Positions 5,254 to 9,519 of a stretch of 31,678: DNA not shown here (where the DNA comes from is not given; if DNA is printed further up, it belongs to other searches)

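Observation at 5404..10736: VWA membrane protein plus giant pseudokinase–TPR scaffold; a domain set parallel to the T6SS threonine-phosphorylation pathway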

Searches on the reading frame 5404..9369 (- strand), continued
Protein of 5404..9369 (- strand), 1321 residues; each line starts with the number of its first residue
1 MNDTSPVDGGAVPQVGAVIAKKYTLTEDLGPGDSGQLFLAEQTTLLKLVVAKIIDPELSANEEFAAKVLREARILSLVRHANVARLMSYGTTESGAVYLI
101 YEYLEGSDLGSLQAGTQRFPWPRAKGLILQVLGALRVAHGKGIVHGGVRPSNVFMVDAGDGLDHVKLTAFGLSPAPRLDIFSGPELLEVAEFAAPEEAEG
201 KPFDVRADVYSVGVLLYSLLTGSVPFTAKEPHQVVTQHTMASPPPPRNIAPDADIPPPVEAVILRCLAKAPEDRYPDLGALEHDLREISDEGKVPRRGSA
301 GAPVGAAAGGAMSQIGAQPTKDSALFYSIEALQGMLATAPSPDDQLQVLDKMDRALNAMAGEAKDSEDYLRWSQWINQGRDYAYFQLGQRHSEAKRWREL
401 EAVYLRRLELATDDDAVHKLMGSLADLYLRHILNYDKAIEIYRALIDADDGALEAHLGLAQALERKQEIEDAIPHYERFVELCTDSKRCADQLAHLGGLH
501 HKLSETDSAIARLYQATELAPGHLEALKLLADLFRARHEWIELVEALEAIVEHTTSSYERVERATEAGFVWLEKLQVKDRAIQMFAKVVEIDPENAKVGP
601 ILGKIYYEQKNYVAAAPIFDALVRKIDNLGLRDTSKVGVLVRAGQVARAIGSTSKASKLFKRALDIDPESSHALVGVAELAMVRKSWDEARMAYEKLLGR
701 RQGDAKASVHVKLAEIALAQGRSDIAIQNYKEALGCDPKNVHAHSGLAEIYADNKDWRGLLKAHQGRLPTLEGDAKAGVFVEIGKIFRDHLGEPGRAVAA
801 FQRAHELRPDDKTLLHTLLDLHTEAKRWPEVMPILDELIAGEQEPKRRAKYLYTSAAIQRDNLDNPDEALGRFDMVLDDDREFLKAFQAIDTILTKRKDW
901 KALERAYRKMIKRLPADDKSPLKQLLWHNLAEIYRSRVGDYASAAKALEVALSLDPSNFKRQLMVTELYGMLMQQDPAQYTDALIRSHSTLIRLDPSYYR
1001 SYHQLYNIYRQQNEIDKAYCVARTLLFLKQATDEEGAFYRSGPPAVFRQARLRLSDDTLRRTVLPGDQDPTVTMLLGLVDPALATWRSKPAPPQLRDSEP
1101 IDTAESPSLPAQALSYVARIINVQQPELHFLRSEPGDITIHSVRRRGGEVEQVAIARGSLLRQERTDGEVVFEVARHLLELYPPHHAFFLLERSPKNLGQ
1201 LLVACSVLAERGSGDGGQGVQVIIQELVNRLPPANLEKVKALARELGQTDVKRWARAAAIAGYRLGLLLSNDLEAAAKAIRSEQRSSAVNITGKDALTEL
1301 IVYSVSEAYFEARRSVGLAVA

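Call 6: find_homologous_proteins(query=window:5404-9369:-, max_evalue=1e-20)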
Query window:5404-9369:- (1321 aa): 452 proteins with E <= 1e-20 among 8000 candidates; the best 120 are listed.
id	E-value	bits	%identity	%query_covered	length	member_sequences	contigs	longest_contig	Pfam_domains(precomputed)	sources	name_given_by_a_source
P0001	0.0e+0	2911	100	99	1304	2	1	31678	PF13431.13,PF23914.2,PF13414.13,PF25058.2,PF13176.13,PF13428.13,PF25064.2,PF14559.13,PF24575.2,PF07714.24,PF00069.32,PF00515.35,PF12895.14,PF13424.13,PF13432.13,PF13429.13,PF13181.13,PF07719.24,PF13174.13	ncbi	ncbi:MAG: tetratricopeptide repeat protein [Nannocystaceae bacterium]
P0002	0.0e+0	2229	76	100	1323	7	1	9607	PF25063.1,PF13431.13,PF23914.2,PF13414.13,PF13176.13,PF13428.13,PF25064.2,PF14559.13,PF07714.24,PF00069.32,PF00515.35,PF13424.13,PF13432.13,PF13181.13,PF07719.24,PF13174.13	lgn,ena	-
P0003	0.0e+0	2078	71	100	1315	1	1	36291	PF23914.2,PF13176.13,PF13428.13,PF25064.2,PF14559.13,PF07714.24,PF00069.32,PF00515.35,PF12895.14,PF13424.13,PF13432.13,PF13181.13,PF07719.24,PF13174.13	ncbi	-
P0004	0.0e+0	2076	71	100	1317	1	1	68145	PF23914.2,PF13176.13,PF13428.13,PF25064.2,PF14559.13,PF07714.24,PF00069.32,PF00515.35,PF13424.13,PF13432.13,PF13181.13,PF07719.24,PF13174.13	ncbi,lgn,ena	-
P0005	0.0e+0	1736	61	100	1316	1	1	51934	PF14853.13,PF13431.13,PF23914.2,PF25062.2,PF13414.13,PF13176.13,PF13428.13,PF25064.2,PF14559.13,PF07714.24,PF00069.32,PF00515.35,PF13424.13,PF21033.5,PF13432.13,PF13181.13,PF07719.24,PF13174.13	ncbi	ncbi:MAG: protein kinase [Nannocystaceae bacterium]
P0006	0.0e+0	1714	60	100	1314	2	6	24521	PF13431.13,PF23914.2,PF25062.2,PF13414.13,PF13176.13,PF13428.13,PF25064.2,PF14559.13,PF24575.2,PF07714.24,PF00069.32,PF00515.35,PF13424.13,PF13432.13,PF13429.13,PF13181.13,PF07719.24,PF13174.13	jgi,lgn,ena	-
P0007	0.0e+0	1654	70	79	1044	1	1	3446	PF25063.1,PF23914.2,PF13176.13,PF13428.13,PF25064.2,PF14559.13,PF07714.24,PF00069.32,PF00515.35,PF12895.14,PF13424.13,PF13432.13,PF13181.13,PF07719.24,PF13174.13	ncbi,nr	ncbi:MAG TPA: serine/threonine-protein kinase, partial [Nannocystis exedens]|nr:serine/threonine-pro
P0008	0.0e+0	1635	58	100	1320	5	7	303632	PF13431.13,PF23914.2,PF13414.13,PF13176.13,PF13428.13,PF25064.2,PF14559.13,PF07714.24,PF00069.32,PF00515.35,PF13424.13,PF13432.13,PF13181.13,PF07719.24,PF13174.13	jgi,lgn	jgi:serine/threonine protein kinase/Tfp pilus assembly protein PilF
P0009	0.0e+0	1619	58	100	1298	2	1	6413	PF13431.13,PF23914.2,PF25062.2,PF13414.13,PF13176.13,PF13428.13,PF25064.2,PF14559.13,PF07714.24,PF00069.32,PF00515.35,PF13424.13,PF13432.13,PF13181.13,PF07719.24,PF13174.13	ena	-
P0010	1.0e-103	367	22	75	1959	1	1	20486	PF13414.13,PF13176.13,PF13428.13,PF25064.2,PF14559.13,PF07714.24,PF00069.32,PF00515.35,PF13424.13,PF13432.13,PF13181.13,PF07719.24,PF13174.13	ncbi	-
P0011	4.7e-75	272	26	48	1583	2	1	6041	PF13431.13,PF23914.2,PF13414.13,PF25058.2,PF13176.13,PF13428.13,PF25064.2,PF14559.13,PF00515.35,PF12895.14,PF13424.13,PF21033.5,PF13432.13,PF13429.13,PF13181.13,PF07719.24,PF13174.13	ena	-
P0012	9.9e-71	257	30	21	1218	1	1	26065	PF03704.24,PF13414.13,PF13374.13,PF07721.21,PF07714.24,PF00069.32,PF00515.35,PF13424.13,PF14531.13,PF07719.24,PF01636.30,PF13174.13,PF13431.13,PF23914.2,PF19974.6,PF13176.13,PF13428.13,PF01163.29,PF14559.13,PF06293.21,PF13371.13,PF03109.23,PF12895.14,PF21033.5,PF13432.13,PF13181.13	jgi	jgi:serine/threonine protein kinase/tetratricopeptide (TPR) repeat protein/TolB-like protein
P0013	2.6e-62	229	28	37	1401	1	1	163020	PF13431.13,PF23914.2,PF13414.13,PF13176.13,PF13428.13,PF25064.2,PF14559.13,PF00515.35,PF13424.13,PF13432.13,PF13181.13,PF07719.24,PF13174.13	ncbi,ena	-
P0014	1.9e-56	210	21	43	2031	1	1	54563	PF13431.13,PF23914.2,PF13414.13,PF13176.13,PF13428.13,PF25064.2,PF14559.13,PF00515.35,PF12895.14,PF13429.13,PF13181.13,PF07719.24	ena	-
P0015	8.1e-48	181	37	22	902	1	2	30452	PF07714.24,PF00069.32,PF13240.12,PF12773.14,PF03109.23,PF13424.13,PF13248.12,PF13191.13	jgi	jgi:serine/threonine protein kinase/tetratricopeptide (TPR) repeat protein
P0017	1.6e-42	164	30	22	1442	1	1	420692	PF14559.13,PF07714.24,PF00069.32,PF17874.8,PF13424.13,PF14531.13,PF07719.24,PF01636.30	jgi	jgi:serine/threonine protein kinase/tetratricopeptide (TPR) repeat protein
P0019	1.4e-40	157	30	22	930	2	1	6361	PF25063.1,PF03704.24,PF13431.13,PF23914.2,PF13414.13,PF13176.13,PF13428.13,PF25064.2,PF13374.13,PF14559.13,PF07714.24,PF00069.32,PF13371.13,PF00515.35,PF03109.23,PF12895.14,PF13424.13,PF21033.5,PF13432.13,PF13429.13,PF13181.13,PF07719.24,PF13174.13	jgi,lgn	jgi:serine/threonine protein kinase/tetratricopeptide (TPR) repeat protein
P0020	2.7e-40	156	34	21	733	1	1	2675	PF07714.24,PF00069.32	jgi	jgi:serine/threonine-protein kinase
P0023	1.7e-38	150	34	19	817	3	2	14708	PF07714.24,PF00069.32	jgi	jgi:serine/threonine protein kinase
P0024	2.2e-38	150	29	21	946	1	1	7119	PF03704.24,PF13431.13,PF23914.2,PF13414.13,PF13176.13,PF13428.13,PF13374.13,PF14559.13,PF07714.24,PF00069.32,PF13371.13,PF00515.35,PF12895.14,PF13424.13,PF21033.5,PF14531.13,PF13432.13,PF13429.13,PF13181.13,PF07719.24,PF13174.13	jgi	jgi:tetratricopeptide (TPR) repeat protein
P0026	5.8e-38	149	32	21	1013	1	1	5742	PF13431.13,PF23914.2,PF13414.13,PF25058.2,PF13176.13,PF13428.13,PF07721.21,PF14559.13,PF07714.24,PF00069.32,PF13371.13,PF17874.8,PF00515.35,PF03109.23,PF13424.13,PF13432.13,PF13181.13,PF07719.24,PF13174.13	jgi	jgi:serine/threonine protein kinase/Flp pilus assembly protein TadD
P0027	7.5e-38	148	37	20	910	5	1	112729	PF07714.24,PF00069.32,PF13191.13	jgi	jgi:serine/threonine protein kinase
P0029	1.0e-36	144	35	20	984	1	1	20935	PF07714.24,PF00069.32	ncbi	-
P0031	2.5e-36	143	32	24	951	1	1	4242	PF07714.24,PF00069.32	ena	-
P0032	1.1e-35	141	34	20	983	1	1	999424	PF07714.24,PF00069.32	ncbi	ncbi:MAG: protein kinase [Sandaracinus sp.]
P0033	3.4e-35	139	32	20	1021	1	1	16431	PF07714.24,PF00069.32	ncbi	-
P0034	7.6e-35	138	33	21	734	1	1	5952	PF07714.24,PF00069.32,PF03109.23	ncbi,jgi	jgi:tRNA A-37 threonylcarbamoyl transferase component Bud32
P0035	9.2e-35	138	33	21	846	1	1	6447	PF07714.24,PF00069.32,PF17667.8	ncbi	-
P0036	3.1e-34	136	32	22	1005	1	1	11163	PF13414.13,PF25058.2,PF13428.13,PF14559.13,PF24575.2,PF07714.24,PF00069.32,PF00515.35,PF12895.14,PF13424.13,PF21033.5,PF13432.13,PF13181.13,PF07719.24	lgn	-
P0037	3.6e-34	136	31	21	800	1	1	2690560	PF25063.1,PF13431.13,PF23914.2,PF13414.13,PF13428.13,PF17667.8,PF13374.13,PF14559.13,PF07714.24,PF00069.32,PF00515.35,PF13424.13,PF21033.5,PF13432.13,PF13181.13,PF07719.24,PF01636.30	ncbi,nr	ncbi:MAG: protein kinase [Candidatus Eiseniibacteriota bacterium]|nr:MAG: protein kinase [Candidatus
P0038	4.2e-34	136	34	20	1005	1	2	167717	PF07714.24,PF00069.32,PF25872.1,PF05729.19,PF13432.13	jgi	jgi:non-specific serine/threonine protein kinase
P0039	4.6e-34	136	34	21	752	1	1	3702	PF07714.24,PF00069.32,PF02743.25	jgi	jgi:eukaryotic-like serine/threonine-protein kinase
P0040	1.5e-33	134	34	20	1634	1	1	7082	PF25168.2,PF25174.2,PF24814.2,PF24805.2,PF23381.2,PF25173.2,PF12894.14,PF25175.2,PF24817.2,PF20703.4,PF13676.12,PF24796.2,PF13191.13,PF07714.24,PF00069.32,PF25172.2,PF24807.2,PF25047.1,PF00400.39,PF23414.2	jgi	jgi:WD40 repeat protein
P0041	1.7e-33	134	30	21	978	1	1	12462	PF07714.24,PF00069.32,PF03109.23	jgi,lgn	jgi:serine/threonine-protein kinase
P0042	3.6e-33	133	30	21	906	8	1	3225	PF25063.1,PF03704.24,PF13431.13,PF23914.2,PF13414.13,PF13176.13,PF13428.13,PF13374.13,PF14559.13,PF07714.24,PF00069.32,PF13371.13,PF00515.35,PF03109.23,PF12895.14,PF13424.13,PF21033.5,PF13432.13,PF13429.13,PF13181.13,PF07719.24,PF01636.30,PF13174.13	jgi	-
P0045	1.2e-32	131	33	20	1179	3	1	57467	PF25060.1,PF13414.13,PF16918.12,PF09613.17,PF07721.21,PF24575.2,PF07714.24,PF00069.32,PF00515.35,PF13424.13,PF13429.13,PF07719.24,PF13174.13,PF20308.5,PF13431.13,PF23914.2,PF25062.2,PF13176.13,PF13428.13,PF25064.2,PF14559.13,PF03109.23,PF12895.14,PF21033.5,PF13432.13,PF13181.13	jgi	jgi:eukaryotic-like serine/threonine-protein kinase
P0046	1.6e-32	131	32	21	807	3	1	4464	PF13431.13,PF13414.13,PF13176.13,PF13428.13,PF25064.2,PF14559.13,PF07714.24,PF00069.32,PF00515.35,PF12895.14,PF13424.13,PF13432.13,PF13181.13,PF07719.24,PF13174.13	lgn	-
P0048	2.6e-32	130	33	20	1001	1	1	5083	PF07714.24,PF00069.32,PF00498.32,PF16697.11,PF17667.8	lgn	-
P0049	2.8e-32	130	31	19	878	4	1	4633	PF03704.24,PF13414.13,PF16918.12,PF13374.13,PF24575.2,PF07714.24,PF00069.32,PF11846.15,PF00515.35,PF13424.13,PF13429.13,PF07719.24,PF01636.30,PF13174.13,PF25063.1,PF13431.13,PF23914.2,PF13176.13,PF13428.13,PF14559.13,PF13371.13,PF03109.23,PF12895.14,PF21033.5,PF13432.13,PF13181.13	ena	-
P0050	5.1e-32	129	31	21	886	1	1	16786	PF13431.13,PF13414.13,PF13428.13,PF17667.8,PF14559.13,PF07714.24,PF00069.32,PF00515.35,PF03109.23,PF13424.13,PF13432.13,PF13181.13,PF07719.24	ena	-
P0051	5.6e-32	129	35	20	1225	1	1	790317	PF07714.24,PF00069.32,PF03109.23,PF13401.13,PF13191.13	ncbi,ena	-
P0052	9.5e-32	128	35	20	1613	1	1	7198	PF03704.24,PF07714.24,PF00069.32,PF13424.13,PF00486.35,PF13401.13,PF00211.26,PF13191.13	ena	-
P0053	1.3e-31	128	32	21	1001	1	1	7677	PF10602.16,PF13431.13,PF12862.14,PF13414.13,PF13176.13,PF24885.2,PF13428.13,PF13374.13,PF14559.13,PF07714.24,PF00069.32,PF17874.8,PF00515.35,PF03109.23,PF13424.13,PF28559.1,PF21033.5,PF14938.13,PF13432.13,PF13181.13,PF07719.24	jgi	jgi:tetratricopeptide (TPR) repeat protein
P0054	3.8e-31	126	32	20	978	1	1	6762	PF07714.24,PF00069.32,PF01636.30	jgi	jgi:serine/threonine-protein kinase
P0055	4.1e-31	126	27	40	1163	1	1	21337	PF13431.13,PF23914.2,PF13414.13,PF13428.13,PF17667.8,PF14559.13,PF07714.24,PF00069.32,PF13371.13,PF00515.35,PF03109.23,PF12895.14,PF13424.13,PF21033.5,PF13432.13,PF13181.13,PF07719.24,PF13174.13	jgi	jgi:serine/threonine protein kinase/tetratricopeptide (TPR) repeat protein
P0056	4.1e-31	126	29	25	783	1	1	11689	PF25063.1,PF13431.13,PF13414.13,PF13428.13,PF17667.8,PF14559.13,PF07714.24,PF00069.32,PF00515.35,PF03109.23,PF13424.13,PF21033.5,PF13432.13,PF13181.13,PF07719.24,PF01636.30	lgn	-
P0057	1.1e-30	125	33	19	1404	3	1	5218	PF03704.24,PF07714.24,PF00069.32,PF21959.3,PF00496.28,PF00486.35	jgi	jgi:DNA-binding SARP family transcriptional activator/ABC-type oligopeptide transport system substra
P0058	2.2e-30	124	31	21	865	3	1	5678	PF06293.21,PF07714.24,PF00069.32,PF03781.23,PF01636.30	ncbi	-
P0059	2.7e-30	123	35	21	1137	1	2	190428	PF07714.24,PF00069.32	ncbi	ncbi:MAG: protein kinase [Planctomycetota bacterium]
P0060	2.9e-30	123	34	20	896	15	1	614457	PF07714.24,PF00069.32,PF13240.12,PF03109.23,PF01636.30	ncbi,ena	-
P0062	3.3e-30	123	31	20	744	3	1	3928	PF06293.21,PF07714.24,PF00069.32,PF08308.18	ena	-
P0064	3.8e-30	123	34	20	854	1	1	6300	PF14559.13,PF25063.1,PF07714.24,PF13431.13,PF00069.32,PF13414.13,PF00515.35,PF13432.13,PF13428.13,PF13181.13,PF07719.24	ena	-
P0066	1.4e-29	121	32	20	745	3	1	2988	PF25063.1,PF13431.13,PF23914.2,PF13414.13,PF13176.13,PF13428.13,PF13374.13,PF14559.13,PF06293.21,PF07714.24,PF00069.32,PF00515.35,PF03109.23,PF13424.13,PF21033.5,PF13432.13,PF13181.13,PF07719.24,PF01636.30,PF13174.13,PF20308.5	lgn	-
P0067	1.8e-29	120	28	23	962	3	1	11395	PF13431.13,PF13414.13,PF13428.13,PF14559.13,PF07714.24,PF00069.32,PF00515.35,PF03109.23,PF12895.14,PF13424.13,PF13432.13,PF13181.13,PF07719.24,PF01636.30,PF13174.13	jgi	jgi:eukaryotic-like serine/threonine-protein kinase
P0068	1.8e-29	120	33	20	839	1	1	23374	PF14559.13,PF07714.24,PF13431.13,PF00069.32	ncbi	-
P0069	1.9e-29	120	33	21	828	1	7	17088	PF07714.24,PF00069.32,PF03109.23,PF01547.31,PF01636.30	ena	-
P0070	3.2e-29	120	34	21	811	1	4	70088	PF07714.24,PF00069.32,PF03781.23,PF14531.13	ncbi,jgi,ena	-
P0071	3.5e-29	120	35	20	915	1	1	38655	PF07714.24,PF00069.32,PF06271.19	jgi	jgi:uncharacterized RDD family membrane protein YckC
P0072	3.7e-29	119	31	22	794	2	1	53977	PF13431.13,PF13414.13,PF13428.13,PF17667.8,PF14559.13,PF07714.24,PF00069.32,PF00515.35,PF13424.13,PF21033.5,PF13432.13,PF13181.13,PF07719.24,PF01636.30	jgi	jgi:TolB-like protein/Flp pilus assembly protein TadD/predicted Ser/Thr protein kinase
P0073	3.9e-29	119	36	20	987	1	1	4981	PF07714.24,PF00069.32,PF03109.23,PF01636.30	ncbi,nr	ncbi:MAG: serine/threonine protein kinase [Planctomycetota bacterium]|nr:MAG: serine/threonine prote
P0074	5.3e-29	119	32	20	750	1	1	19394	PF07714.24,PF00069.32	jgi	jgi:serine/threonine protein kinase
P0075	5.3e-29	119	32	22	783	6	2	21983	PF07714.24,PF00069.32,PF01094.35,PF13458.13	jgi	-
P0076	5.3e-29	119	29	24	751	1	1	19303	PF13431.13,PF13414.13,PF13428.13,PF14559.13,PF07714.24,PF00069.32,PF00515.35,PF13424.13,PF21033.5,PF13432.13,PF13181.13,PF07719.24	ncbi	ncbi:MAG: hypothetical protein Kow0042_21410 [Calditrichia bacterium]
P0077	6.4e-29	119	32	22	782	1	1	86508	PF07714.24,PF00069.32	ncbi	ncbi:MAG: protein kinase [Isosphaeraceae bacterium]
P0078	6.4e-29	119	34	22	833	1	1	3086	PF07714.24,PF00069.32,PF25174.2,PF24814.2,PF23381.2,PF03109.23,PF25175.2,PF01636.30,PF23414.2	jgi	jgi:tRNA A-37 threonylcarbamoyl transferase component Bud32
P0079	6.8e-29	119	30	21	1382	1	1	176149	PF07714.24,PF00069.32,PF00536.38,PF17874.8,PF13424.13,PF07647.25,PF13191.13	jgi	jgi:serine/threonine protein kinase/tetratricopeptide (TPR) repeat protein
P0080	8.3e-29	118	32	20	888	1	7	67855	PF14559.13,PF07714.24,PF13431.13,PF00069.32,PF13414.13,PF03109.23,PF21033.5,PF13432.13,PF07719.24,PF01636.30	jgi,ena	-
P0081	1.1e-28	118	35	21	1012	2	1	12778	PF07714.24,PF13431.13,PF00069.32,PF13414.13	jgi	jgi:tetratricopeptide (TPR) repeat protein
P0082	1.3e-28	118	32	19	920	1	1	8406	PF07714.24,PF00069.32,PF00498.32,PF16697.11,PF17667.8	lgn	-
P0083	1.7e-28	117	29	19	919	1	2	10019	PF07714.24,PF00069.32,PF03109.23,PF01636.30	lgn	-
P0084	2.0e-28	117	32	20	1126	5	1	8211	PF06293.21,PF07714.24,PF00069.32,PF13424.13,PF20703.4,PF07719.24,PF13191.13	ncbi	-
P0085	2.0e-28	117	29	20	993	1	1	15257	PF13431.13,PF23914.2,PF25062.2,PF13414.13,PF13176.13,PF13428.13,PF17667.8,PF14559.13,PF24575.2,PF07714.24,PF00069.32,PF13371.13,PF00515.35,PF12895.14,PF13424.13,PF21033.5,PF13432.13,PF13429.13,PF13181.13,PF14561.13,PF07719.24,PF13174.13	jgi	jgi:tetratricopeptide (TPR) repeat protein/predicted Ser/Thr protein kinase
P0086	2.5e-28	117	30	22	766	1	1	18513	PF07714.24,PF00069.32,PF03109.23,PF13432.13,PF01636.30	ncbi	-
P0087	2.8e-28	117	30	23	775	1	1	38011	PF07714.24,PF00069.32,PF03109.23,PF13432.13,PF01636.30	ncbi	-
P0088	3.1e-28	116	32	20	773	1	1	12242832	PF07714.24,PF00069.32,PF03109.23,PF01636.30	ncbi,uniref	ncbi:protein kinase domain-containing protein [Pendulispora albinea]|uniref:Protein kinase n=1 Tax=P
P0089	4.3e-28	116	28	23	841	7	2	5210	PF13431.13,PF23914.2,PF13414.13,PF13428.13,PF14559.13,PF24575.2,PF07714.24,PF00069.32,PF00515.35,PF03109.23,PF13432.13,PF13181.13,PF07719.24,PF01636.30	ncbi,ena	-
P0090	4.8e-28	116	30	21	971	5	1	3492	PF13431.13,PF13414.13,PF13428.13,PF14559.13,PF07714.24,PF00069.32,PF00515.35,PF03109.23,PF13424.13,PF21033.5,PF13432.13,PF13181.13,PF07719.24,PF01636.30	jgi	-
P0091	5.6e-28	116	30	20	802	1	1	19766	PF14559.13,PF07714.24,PF00069.32,PF03109.23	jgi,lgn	-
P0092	7.1e-28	115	30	22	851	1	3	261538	PF07714.24,PF00069.32,PF05226.17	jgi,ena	-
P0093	8.0e-28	115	30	20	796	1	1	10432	PF13431.13,PF13414.13,PF13428.13,PF14559.13,PF07714.24,PF00069.32,PF00515.35,PF03109.23,PF13424.13,PF21033.5,PF13432.13,PF13181.13,PF07719.24,PF01636.30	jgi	jgi:eukaryotic-like serine/threonine-protein kinase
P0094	9.1e-28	115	30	21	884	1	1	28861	PF13431.13,PF23914.2,PF13414.13,PF13428.13,PF14559.13,PF07714.24,PF00069.32,PF00515.35,PF13424.13,PF21033.5,PF13432.13,PF13181.13,PF07719.24,PF01636.30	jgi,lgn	-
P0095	9.6e-28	115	32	20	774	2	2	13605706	PF14559.13,PF07714.24,PF00069.32,PF03109.23,PF01636.30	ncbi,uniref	ncbi:protein kinase [Pendulispora rubella]|uniref:Protein kinase n=1 Tax=Pendulispora rubella TaxID=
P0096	1.1e-27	115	33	19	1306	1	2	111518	PF07495.20,PF07714.24,PF00069.32,PF07494.18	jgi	jgi:ligand-binding sensor domain-containing protein/tRNA A-37 threonylcarbamoyl transferase componen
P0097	1.2e-27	114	31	22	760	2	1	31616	PF07714.24,PF00069.32,PF01094.35,PF03109.23,PF13458.13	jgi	-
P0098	1.2e-27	114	30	20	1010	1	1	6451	PF13431.13,PF23914.2,PF13414.13,PF13428.13,PF14559.13,PF07714.24,PF00069.32,PF00515.35,PF03109.23,PF12895.14,PF13432.13,PF13181.13,PF07719.24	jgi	jgi:TolB-like protein/tetratricopeptide (TPR) repeat protein/predicted Ser/Thr protein kinase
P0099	1.5e-27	114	30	22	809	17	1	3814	PF13431.13,PF13414.13,PF13176.13,PF13428.13,PF14559.13,PF07714.24,PF00069.32,PF00515.35,PF03109.23,PF13424.13,PF21033.5,PF13432.13,PF13181.13,PF07719.24,PF01636.30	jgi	-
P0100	1.6e-27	114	29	23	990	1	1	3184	PF13431.13,PF13414.13,PF13176.13,PF13428.13,PF17667.8,PF14559.13,PF07714.24,PF00069.32,PF13371.13,PF00515.35,PF12895.14,PF13424.13,PF13432.13,PF13181.13,PF07719.24,PF13174.13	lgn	-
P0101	1.7e-27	114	36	20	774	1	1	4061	PF07714.24,PF00069.32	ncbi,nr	ncbi:MAG: serine/threonine protein kinase [Planctomycetota bacterium]|nr:MAG: serine/threonine prote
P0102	2.1e-27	114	31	20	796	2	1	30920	PF13431.13,PF13414.13,PF13428.13,PF17667.8,PF14559.13,PF07714.24,PF00069.32,PF00515.35,PF12895.14,PF21033.5,PF13432.13,PF13181.13,PF07719.24,PF01636.30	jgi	jgi:serine/threonine protein kinase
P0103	2.2e-27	114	28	22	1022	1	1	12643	PF07714.24,PF00069.32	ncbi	-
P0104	2.5e-27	113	30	21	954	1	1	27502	PF07714.24,PF00069.32,PF26549.1,PF26550.2,PF07676.19,PF01636.30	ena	-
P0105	2.5e-27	113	31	23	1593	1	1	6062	PF07714.24,PF00069.32,PF03109.23,PF20703.4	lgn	-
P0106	2.6e-27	113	33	20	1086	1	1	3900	PF07714.24,PF00069.32,PF03781.23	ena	-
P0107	4.1e-27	113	31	21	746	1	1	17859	PF07714.24,PF00069.32,PF03109.23,PF13191.13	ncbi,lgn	-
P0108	4.3e-27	113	34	20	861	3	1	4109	PF07714.24,PF00069.32,PF26549.1,PF03109.23,PF01636.30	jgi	jgi:eukaryotic-like serine/threonine-protein kinase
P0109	5.9e-27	112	27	23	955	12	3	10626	PF07721.21,PF14559.13,PF07714.24,PF13431.13,PF00069.32,PF13414.13,PF00515.35,PF13181.13,PF07719.24,PF01636.30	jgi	jgi:serine/threonine protein kinase/tetratricopeptide (TPR) repeat protein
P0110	6.5e-27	112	30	22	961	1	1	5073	PF14559.13,PF07714.24,PF00069.32,PF13414.13,PF03109.23,PF07719.24,PF01636.30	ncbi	-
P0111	1.1e-26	111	33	20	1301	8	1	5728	PF07714.24,PF00069.32,PF13191.13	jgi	-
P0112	1.4e-26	111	32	21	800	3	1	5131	PF14559.13,PF07714.24,PF13431.13,PF00069.32,PF13414.13,PF00515.35,PF13424.13,PF13181.13,PF07719.24,PF01636.30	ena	-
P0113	1.4e-26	111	30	21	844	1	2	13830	PF07714.24,PF00069.32,PF14531.13,PF07719.24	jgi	-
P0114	1.7e-26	111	31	21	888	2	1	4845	PF13431.13,PF13414.13,PF13428.13,PF14559.13,PF07714.24,PF00069.32,PF00515.35,PF03109.23,PF13424.13,PF21033.5,PF13432.13,PF07719.24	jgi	-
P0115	2.0e-26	110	29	19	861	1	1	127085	PF13431.13,PF23914.2,PF13414.13,PF13176.13,PF13428.13,PF13374.13,PF14559.13,PF06293.21,PF07714.24,PF00069.32,PF13371.13,PF00515.35,PF03109.23,PF12895.14,PF13424.13,PF21033.5,PF13432.13,PF13181.13,PF07719.24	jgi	jgi:serine/threonine protein kinase/tetratricopeptide (TPR) repeat protein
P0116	2.4e-26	110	31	20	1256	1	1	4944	PF07714.24,PF00069.32,PF03109.23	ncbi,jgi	-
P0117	2.5e-26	110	33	22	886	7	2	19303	PF14559.13,PF07714.24,PF13431.13,PF00069.32,PF13432.13,PF07719.24,PF01636.30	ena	-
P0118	2.5e-26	110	29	22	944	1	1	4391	PF14559.13,PF07714.24,PF13431.13,PF00069.32,PF03109.23,PF14531.13,PF13181.13,PF01636.30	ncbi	ncbi:MAG: protein kinase [Candidatus Sulfotelmatobacter sp.]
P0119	2.8e-26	110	29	21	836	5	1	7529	PF14559.13,PF07714.24,PF00069.32,PF13414.13,PF21033.5,PF14531.13,PF13432.13,PF13428.13,PF13181.13,PF07719.24,PF01636.30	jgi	jgi:TolB-like protein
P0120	2.9e-26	110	32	22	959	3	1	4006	PF07714.24,PF00069.32,PF25174.2,PF26549.1,PF00930.28,PF03109.23,PF26550.2,PF07676.19,PF01636.30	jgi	-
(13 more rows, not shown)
